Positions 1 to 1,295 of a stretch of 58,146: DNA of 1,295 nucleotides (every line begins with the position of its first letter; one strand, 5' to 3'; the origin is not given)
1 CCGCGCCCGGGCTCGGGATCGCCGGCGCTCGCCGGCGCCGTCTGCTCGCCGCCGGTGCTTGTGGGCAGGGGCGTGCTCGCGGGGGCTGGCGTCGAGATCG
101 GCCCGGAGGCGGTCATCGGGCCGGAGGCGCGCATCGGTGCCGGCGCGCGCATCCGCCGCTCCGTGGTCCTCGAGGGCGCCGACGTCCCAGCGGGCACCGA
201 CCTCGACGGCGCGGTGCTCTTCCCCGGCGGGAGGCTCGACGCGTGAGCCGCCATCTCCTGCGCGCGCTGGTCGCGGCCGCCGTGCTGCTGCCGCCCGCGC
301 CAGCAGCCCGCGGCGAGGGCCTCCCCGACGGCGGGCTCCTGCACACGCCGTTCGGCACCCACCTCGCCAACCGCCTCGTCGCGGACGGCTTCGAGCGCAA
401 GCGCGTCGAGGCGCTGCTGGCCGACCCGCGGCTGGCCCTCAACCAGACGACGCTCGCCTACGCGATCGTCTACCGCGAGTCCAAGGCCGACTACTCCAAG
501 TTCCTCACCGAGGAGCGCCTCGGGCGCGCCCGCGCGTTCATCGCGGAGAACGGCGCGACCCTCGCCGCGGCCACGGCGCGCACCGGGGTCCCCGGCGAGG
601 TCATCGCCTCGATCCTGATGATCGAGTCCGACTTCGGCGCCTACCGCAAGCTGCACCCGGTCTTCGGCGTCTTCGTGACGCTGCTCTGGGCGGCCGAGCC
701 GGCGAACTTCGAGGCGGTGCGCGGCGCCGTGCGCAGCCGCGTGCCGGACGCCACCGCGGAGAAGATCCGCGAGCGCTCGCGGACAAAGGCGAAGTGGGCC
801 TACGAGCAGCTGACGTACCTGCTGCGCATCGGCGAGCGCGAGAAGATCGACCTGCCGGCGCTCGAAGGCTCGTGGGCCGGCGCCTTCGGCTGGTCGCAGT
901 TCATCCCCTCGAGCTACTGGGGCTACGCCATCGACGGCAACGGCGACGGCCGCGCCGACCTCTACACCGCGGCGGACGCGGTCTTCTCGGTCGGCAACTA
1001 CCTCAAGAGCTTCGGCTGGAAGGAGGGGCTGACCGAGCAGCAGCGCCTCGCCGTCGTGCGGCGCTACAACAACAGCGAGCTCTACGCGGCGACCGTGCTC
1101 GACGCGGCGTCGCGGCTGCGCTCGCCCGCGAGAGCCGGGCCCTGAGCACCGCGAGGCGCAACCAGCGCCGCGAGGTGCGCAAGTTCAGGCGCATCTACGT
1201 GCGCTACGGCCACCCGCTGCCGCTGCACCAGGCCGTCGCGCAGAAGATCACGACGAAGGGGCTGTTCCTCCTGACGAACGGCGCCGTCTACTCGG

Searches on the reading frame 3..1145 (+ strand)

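Call 14: search_protein_families(library=pfam, proteins=[window:3-1145:+], max_evalue=0.001)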
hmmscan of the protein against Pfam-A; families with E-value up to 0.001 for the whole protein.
window:3-1145:+ (380 aa): 1 family
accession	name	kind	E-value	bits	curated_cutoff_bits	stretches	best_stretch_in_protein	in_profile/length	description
PF13406.11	SLT_2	-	3e-50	171.5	24.3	1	121-346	9-208/292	Transglycosylase SLT domain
